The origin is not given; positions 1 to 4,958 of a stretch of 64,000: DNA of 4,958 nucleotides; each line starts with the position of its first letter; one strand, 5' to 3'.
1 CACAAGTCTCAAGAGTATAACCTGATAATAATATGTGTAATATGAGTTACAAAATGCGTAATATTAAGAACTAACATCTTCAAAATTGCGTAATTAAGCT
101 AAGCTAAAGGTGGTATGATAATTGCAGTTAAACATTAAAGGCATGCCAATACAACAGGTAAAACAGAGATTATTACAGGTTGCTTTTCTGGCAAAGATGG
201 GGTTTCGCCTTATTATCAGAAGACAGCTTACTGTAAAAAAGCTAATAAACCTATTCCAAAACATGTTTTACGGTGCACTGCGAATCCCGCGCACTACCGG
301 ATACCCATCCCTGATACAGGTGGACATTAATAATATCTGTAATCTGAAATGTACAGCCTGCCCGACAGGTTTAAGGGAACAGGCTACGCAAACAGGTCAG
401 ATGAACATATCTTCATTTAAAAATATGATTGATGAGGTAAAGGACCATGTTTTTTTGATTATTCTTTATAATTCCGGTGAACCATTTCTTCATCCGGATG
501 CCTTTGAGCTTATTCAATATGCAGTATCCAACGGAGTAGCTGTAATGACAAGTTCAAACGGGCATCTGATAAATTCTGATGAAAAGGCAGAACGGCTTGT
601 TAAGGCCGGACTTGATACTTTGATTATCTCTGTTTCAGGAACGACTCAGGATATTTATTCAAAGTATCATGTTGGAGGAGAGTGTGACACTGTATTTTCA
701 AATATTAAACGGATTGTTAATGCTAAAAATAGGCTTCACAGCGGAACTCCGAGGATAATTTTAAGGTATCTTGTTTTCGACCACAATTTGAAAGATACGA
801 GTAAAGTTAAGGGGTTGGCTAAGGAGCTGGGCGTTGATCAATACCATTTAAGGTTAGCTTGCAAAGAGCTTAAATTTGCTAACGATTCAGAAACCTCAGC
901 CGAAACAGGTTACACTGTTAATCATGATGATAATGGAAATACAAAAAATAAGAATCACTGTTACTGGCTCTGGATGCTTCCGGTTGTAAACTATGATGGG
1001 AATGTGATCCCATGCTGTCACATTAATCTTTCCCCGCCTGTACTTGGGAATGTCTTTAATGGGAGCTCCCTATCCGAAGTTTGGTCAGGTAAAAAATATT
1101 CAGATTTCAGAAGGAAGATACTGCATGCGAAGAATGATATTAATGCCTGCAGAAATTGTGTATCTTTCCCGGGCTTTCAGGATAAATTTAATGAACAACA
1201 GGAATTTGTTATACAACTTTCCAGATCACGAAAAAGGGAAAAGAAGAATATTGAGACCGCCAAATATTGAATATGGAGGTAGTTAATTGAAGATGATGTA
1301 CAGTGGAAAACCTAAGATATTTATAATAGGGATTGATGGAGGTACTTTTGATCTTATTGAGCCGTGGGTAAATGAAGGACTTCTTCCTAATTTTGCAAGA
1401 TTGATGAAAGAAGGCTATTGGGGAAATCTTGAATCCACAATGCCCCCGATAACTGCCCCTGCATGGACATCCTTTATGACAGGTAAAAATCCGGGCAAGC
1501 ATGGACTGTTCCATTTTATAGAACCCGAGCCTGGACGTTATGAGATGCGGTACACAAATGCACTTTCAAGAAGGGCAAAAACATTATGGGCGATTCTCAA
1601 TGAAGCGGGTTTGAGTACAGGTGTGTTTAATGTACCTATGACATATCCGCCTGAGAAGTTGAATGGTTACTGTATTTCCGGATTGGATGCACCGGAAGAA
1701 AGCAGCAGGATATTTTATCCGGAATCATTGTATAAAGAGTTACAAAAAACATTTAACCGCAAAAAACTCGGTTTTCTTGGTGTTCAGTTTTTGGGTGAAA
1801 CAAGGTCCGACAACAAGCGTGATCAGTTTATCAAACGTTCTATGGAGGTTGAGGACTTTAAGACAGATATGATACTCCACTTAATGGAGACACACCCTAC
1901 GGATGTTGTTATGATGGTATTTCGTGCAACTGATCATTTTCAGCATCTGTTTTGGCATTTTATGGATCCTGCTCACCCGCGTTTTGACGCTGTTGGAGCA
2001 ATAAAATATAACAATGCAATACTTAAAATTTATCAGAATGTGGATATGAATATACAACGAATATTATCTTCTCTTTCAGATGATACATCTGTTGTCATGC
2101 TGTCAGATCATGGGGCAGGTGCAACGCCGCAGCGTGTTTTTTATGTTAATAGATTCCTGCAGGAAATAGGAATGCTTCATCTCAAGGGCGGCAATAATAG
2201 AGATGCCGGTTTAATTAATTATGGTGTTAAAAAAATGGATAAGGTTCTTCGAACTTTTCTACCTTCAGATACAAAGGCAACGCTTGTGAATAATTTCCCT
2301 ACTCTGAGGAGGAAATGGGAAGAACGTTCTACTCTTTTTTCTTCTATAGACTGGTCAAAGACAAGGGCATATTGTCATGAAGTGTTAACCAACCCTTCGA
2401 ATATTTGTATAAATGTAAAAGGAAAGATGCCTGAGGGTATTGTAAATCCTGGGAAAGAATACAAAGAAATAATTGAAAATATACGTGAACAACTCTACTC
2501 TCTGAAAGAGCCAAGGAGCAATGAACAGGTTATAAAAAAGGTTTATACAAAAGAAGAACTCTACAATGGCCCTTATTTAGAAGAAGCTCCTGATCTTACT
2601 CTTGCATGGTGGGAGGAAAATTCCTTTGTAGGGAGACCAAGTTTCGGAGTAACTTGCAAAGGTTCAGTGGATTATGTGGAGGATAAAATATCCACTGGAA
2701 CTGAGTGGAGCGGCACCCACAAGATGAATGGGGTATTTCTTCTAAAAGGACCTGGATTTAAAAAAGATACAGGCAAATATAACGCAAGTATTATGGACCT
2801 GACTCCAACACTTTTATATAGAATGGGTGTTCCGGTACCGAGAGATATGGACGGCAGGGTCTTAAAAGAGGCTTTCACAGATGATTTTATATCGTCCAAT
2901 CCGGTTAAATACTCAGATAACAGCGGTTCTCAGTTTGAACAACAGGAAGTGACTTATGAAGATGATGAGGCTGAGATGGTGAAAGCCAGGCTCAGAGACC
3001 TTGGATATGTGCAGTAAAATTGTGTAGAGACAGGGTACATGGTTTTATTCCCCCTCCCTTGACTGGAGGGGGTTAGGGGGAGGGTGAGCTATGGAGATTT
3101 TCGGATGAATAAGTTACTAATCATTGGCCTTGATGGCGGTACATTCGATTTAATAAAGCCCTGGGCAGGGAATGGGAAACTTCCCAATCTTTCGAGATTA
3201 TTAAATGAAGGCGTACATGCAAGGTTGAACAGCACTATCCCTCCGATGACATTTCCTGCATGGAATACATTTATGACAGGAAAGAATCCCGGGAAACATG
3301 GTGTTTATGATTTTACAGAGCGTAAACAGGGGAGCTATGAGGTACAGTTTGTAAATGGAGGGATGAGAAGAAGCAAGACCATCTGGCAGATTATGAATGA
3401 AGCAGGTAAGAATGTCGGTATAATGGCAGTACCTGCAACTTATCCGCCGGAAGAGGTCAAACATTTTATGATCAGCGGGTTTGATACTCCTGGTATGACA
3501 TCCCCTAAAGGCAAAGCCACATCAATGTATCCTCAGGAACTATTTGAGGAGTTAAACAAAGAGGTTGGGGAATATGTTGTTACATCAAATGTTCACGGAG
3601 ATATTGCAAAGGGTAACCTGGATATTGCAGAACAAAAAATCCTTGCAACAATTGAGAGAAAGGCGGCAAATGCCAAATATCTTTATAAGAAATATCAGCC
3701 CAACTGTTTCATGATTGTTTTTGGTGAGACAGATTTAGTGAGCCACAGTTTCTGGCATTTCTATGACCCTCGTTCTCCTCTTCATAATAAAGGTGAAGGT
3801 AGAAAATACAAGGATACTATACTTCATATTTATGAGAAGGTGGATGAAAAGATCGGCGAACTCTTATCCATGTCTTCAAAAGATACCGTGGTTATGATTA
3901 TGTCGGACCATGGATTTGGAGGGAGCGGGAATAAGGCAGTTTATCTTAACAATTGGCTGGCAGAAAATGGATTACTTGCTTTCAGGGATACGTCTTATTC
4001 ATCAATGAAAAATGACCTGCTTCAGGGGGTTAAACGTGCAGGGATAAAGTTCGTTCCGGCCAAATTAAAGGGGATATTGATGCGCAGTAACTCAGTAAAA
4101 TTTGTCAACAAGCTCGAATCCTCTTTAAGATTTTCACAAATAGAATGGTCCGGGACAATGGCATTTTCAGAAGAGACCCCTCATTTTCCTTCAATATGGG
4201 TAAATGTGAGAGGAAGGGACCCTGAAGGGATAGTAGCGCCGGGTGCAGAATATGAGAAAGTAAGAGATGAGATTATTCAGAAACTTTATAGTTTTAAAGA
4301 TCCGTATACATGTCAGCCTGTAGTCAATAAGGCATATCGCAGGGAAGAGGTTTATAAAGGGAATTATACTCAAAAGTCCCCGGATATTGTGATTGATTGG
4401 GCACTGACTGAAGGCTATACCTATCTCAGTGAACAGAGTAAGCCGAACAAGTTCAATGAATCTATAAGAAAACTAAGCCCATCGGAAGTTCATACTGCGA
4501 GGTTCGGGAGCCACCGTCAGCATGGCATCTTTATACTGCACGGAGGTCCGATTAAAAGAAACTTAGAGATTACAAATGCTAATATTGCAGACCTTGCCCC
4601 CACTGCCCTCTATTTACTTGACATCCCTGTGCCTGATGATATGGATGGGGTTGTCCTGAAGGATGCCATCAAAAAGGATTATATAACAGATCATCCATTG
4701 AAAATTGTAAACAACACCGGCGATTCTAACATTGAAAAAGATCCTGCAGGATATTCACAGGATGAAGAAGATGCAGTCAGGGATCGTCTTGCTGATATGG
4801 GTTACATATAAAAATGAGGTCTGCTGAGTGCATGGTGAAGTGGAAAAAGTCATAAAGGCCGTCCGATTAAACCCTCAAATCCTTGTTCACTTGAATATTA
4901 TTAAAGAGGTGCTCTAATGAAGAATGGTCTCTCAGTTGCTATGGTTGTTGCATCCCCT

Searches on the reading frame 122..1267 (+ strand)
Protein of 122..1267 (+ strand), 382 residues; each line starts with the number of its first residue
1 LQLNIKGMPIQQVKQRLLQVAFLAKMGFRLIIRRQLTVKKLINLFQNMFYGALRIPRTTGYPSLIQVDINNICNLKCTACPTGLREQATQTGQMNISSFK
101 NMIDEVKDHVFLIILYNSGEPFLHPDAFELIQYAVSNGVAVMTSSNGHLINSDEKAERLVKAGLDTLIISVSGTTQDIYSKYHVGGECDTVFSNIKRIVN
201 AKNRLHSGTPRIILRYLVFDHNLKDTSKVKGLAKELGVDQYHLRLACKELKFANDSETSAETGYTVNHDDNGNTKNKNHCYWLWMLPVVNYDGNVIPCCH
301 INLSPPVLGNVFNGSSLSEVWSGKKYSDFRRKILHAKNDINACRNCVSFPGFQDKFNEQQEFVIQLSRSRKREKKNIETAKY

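Call 37: search_protein_families(library=pfam, proteins=[window:122-1267:+])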
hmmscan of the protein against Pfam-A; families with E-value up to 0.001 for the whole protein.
window:122-1267:+ (382 aa): 2 families
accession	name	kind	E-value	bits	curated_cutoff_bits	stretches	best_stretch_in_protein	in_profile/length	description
PF04055.27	Radical_SAM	-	6.5e-13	49.6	29.5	1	69-202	3-140/166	Radical SAM superfamily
PF13186.11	SPASM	-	1e-12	48.6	21.5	1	280-346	1-66/67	Iron-sulfur cluster-binding domain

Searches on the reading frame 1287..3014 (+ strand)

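Call 37: search_protein_families(library=pfam, proteins=[window:1287-3014:+])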
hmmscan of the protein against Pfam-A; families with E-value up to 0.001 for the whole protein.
window:1287-3014:+ (576 aa): 2 families
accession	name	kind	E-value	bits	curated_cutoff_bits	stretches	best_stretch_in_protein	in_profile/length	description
PF01663.27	Phosphodiest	-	8.6e-44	151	23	1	13-448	3-324/342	Type I phosphodiesterase / nucleotide pyrophosphatase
PF00884.28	Sulfatase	-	2e-08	34.4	25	1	34-281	27-247/301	Sulfatase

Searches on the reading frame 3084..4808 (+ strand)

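Call 37: search_protein_families(library=pfam, proteins=[window:3084-4808:+])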
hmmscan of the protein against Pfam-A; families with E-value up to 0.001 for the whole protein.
window:3084-4808:+ (575 aa): 2 families
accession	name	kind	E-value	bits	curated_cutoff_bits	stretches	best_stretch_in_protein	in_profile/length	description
PF01663.27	Phosphodiest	-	1.3e-46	160.2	23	1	11-454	1-330/342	Type I phosphodiesterase / nucleotide pyrophosphatase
PF00884.28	Sulfatase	-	6.1e-05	22.9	25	1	33-282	26-247/301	Sulfatase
